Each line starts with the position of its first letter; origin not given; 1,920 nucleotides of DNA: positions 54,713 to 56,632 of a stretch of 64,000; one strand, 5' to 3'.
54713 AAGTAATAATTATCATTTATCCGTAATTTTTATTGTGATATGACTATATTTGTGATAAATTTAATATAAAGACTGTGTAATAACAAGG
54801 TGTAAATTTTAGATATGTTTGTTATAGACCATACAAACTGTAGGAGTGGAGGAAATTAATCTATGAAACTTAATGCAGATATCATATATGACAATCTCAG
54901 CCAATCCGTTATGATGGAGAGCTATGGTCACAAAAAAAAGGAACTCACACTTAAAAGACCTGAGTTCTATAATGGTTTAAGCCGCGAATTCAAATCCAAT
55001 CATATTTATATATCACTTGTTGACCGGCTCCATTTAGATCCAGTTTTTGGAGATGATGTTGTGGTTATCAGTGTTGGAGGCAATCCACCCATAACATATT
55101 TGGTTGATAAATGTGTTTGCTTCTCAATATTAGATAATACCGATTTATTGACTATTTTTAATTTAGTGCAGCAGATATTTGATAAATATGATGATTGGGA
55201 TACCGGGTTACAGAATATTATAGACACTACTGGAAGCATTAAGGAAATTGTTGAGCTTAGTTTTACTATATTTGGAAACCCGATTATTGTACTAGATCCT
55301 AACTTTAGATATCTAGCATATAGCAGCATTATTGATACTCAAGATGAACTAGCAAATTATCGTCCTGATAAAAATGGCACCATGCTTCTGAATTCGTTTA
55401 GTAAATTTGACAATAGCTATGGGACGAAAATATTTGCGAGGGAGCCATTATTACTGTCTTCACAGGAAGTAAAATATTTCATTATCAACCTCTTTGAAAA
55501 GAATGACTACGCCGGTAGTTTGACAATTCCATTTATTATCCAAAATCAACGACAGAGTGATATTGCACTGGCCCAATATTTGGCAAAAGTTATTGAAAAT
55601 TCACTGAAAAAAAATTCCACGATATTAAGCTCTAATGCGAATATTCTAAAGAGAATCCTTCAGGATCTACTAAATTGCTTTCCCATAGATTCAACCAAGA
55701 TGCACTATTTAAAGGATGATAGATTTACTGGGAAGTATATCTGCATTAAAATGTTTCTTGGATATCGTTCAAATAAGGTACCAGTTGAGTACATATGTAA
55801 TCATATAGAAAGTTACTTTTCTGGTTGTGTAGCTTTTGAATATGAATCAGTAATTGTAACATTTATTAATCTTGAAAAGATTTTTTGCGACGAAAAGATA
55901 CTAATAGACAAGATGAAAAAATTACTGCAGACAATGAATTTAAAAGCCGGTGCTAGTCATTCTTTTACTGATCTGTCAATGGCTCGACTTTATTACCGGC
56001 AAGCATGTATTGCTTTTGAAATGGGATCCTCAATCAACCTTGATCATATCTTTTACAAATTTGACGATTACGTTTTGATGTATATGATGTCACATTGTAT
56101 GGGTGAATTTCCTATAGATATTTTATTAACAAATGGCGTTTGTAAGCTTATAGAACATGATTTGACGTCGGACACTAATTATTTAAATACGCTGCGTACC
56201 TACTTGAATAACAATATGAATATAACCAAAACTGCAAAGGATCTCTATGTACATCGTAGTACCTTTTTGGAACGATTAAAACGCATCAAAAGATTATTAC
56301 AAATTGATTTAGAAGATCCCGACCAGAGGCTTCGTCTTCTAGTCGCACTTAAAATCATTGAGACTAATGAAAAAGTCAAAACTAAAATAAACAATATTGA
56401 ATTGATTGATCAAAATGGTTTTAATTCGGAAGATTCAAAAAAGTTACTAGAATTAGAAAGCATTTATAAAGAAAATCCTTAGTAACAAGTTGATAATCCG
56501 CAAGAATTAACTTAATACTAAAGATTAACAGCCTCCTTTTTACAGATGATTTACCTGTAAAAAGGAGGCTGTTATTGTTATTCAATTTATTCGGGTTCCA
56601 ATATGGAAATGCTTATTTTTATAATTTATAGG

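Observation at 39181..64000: Five PucR-family regulators (plus a sixth fragment) in 25 kb, each beside a different C1/tetrahydrofolate-type module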

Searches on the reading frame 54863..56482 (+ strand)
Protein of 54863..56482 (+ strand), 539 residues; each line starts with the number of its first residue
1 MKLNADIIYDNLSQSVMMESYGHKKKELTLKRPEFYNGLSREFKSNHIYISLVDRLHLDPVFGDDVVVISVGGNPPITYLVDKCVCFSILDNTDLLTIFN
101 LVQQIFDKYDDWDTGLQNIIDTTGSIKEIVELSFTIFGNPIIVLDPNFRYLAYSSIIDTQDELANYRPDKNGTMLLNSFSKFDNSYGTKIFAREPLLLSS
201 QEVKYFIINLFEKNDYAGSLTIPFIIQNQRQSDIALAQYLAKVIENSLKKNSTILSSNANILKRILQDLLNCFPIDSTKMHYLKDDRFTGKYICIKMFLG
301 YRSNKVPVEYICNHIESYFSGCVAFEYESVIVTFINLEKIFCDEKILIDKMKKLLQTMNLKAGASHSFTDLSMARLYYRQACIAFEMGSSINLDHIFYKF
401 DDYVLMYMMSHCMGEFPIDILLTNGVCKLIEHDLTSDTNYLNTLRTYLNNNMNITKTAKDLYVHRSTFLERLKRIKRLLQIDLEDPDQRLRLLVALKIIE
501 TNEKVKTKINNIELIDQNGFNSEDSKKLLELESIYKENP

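Call 4: search_protein_families(library=pfam, proteins=[window:54863-56482:+], max_evalue=0.01)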
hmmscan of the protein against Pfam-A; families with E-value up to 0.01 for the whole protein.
window:54863-56482:+ (539 aa): 1 family
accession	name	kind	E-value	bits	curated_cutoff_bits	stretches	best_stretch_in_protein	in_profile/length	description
PF13556.12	HTH_30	-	1.6e-22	79.4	27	1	440-498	1-59/59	PucR C-terminal helix-turn-helix domain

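Call 10: search_protein_families(library=ncbifam, proteins=[window:54863-56482:+], max_evalue=0.001)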
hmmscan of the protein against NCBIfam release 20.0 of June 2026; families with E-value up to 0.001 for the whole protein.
window:54863-56482:+ (539 aa): 4 families
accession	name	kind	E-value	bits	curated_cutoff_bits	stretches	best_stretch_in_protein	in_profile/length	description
NF008550.0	PRK11477.1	equivalog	9.3e-13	47.8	612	1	347-500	234-383/385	CdaR family transcriptional regulator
NF058503.1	SprTransRegAdeR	equivalog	2.3e-10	40.1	700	1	426-498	326-398/403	sporulation transcriptional activator AdeR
NF050824.1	TransRegRv1453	equivalog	1.2e-08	34.3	600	1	439-499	341-399/404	Rv1453 family transcriptional regulator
NF045769.1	TransActPmfR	equivalog_domain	3.3e-07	29.2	800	1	349-479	319-442/470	transcciptional activator PmfR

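Call 59: find_related_loci(query=window:54863-56482:+, collection=metagenome_contigs, flank=6000)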
Query window:54863-56482:+ (539 aa) in metagenome_contigs; peptide patterns used: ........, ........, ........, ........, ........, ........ (x = any residue, [..] = any of these).
100 stretches matched a pattern; 2 encode a relative of the query (tblastn E <= 1e-3); 2 distinct loci.
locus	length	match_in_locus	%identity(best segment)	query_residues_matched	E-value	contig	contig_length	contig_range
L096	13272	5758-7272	39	1-506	6e-117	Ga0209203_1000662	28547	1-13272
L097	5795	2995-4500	39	1-503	5e-116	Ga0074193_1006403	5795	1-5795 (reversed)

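Call 62: search_protein_families(library=pfam, proteins=[L096:4155-5357:-, L096:3141-4136:-, L096:2364-3128:-, L096:1441-2301:-, L096:585-1460:-, L096:7941-9617:+, L096:9627-10256:+, L096:10269-11123:+, L096:11120-11947:+], max_evalue=0.0001)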
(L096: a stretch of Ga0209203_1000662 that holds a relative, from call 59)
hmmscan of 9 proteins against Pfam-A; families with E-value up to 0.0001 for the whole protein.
L096:4155-5357:- (400 aa): 0 families

L096:3141-4136:- (331 aa): 2 families
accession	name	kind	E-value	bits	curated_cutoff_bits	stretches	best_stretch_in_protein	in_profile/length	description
PF01571.26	GCV_T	-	7.6e-49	166.7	25.6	1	10-230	30-254/255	Aminomethyltransferase folate-binding domain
PF08669.17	GCV_T_C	-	1.7e-09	37.8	25.9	1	257-330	4-78/80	Glycine cleavage T-protein C-terminal barrel domain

L096:2364-3128:- (254 aa): 3 families
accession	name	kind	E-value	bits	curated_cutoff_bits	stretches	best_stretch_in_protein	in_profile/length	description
PF13561.12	adh_short_C2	-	2.6e-49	168.4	27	1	12-252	1-236/236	Enoyl-(Acyl carrier protein) reductase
PF00106.31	adh_short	-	1.8e-43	148.7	26.6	1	6-194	1-186/195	short chain dehydrogenase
PF08659.16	KR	-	7.3e-08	33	22.6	1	8-119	3-117/180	KR domain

L096:1441-2301:- (286 aa): 2 families
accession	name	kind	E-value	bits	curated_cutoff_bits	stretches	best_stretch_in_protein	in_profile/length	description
PF13561.12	adh_short_C2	-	1.5e-07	31.7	27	1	171-276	143-236/236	Enoyl-(Acyl carrier protein) reductase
PF00106.31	adh_short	-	2.4e-06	27.6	26.6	0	12-51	1-40/195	short chain dehydrogenase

L096:585-1460:- (291 aa): 3 families
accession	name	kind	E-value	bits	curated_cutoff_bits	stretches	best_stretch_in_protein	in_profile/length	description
PF13561.12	adh_short_C2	-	4.5e-27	95.6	27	2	187-280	142-234/236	Enoyl-(Acyl carrier protein) reductase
PF00106.31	adh_short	-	3.6e-20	72.7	26.6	1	20-145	4-140/195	short chain dehydrogenase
PF08659.16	KR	-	1.2e-08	35.5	22.6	1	20-104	4-94/180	KR domain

L096:7941-9617:+ (558 aa): 1 family
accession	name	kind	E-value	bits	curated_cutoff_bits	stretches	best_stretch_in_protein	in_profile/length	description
PF01268.25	FTHFS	-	1.1e-273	909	27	1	4-558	1-556/556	Formate--tetrahydrofolate ligase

L096:9627-10256:+ (209 aa): 1 family
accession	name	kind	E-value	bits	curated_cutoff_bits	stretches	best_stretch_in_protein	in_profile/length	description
PF04961.17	FTCD_C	-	4.4e-66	222.5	24.5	1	7-187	1-181/182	Formiminotransferase-cyclodeaminase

L096:10269-11123:+ (284 aa): 2 families
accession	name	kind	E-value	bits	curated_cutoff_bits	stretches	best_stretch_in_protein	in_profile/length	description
PF02882.25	THF_DHG_CYH_C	-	2.3e-56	190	27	1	129-281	7-159/160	Tetrahydrofolate dehydrogenase/cyclohydrolase, NAD(P)-binding domain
PF00763.28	THF_DHG_CYH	-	1.3e-29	103.2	32.8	1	5-119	1-115/115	Tetrahydrofolate dehydrogenase/cyclohydrolase, catalytic domain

L096:11120-11947:+ (275 aa): 1 family
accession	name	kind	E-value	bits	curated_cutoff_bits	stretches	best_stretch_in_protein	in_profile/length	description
PF01226.23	Form_Nir_trans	-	1.5e-74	250.8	34.6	1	8-263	1-237/240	Formate/nitrite transporter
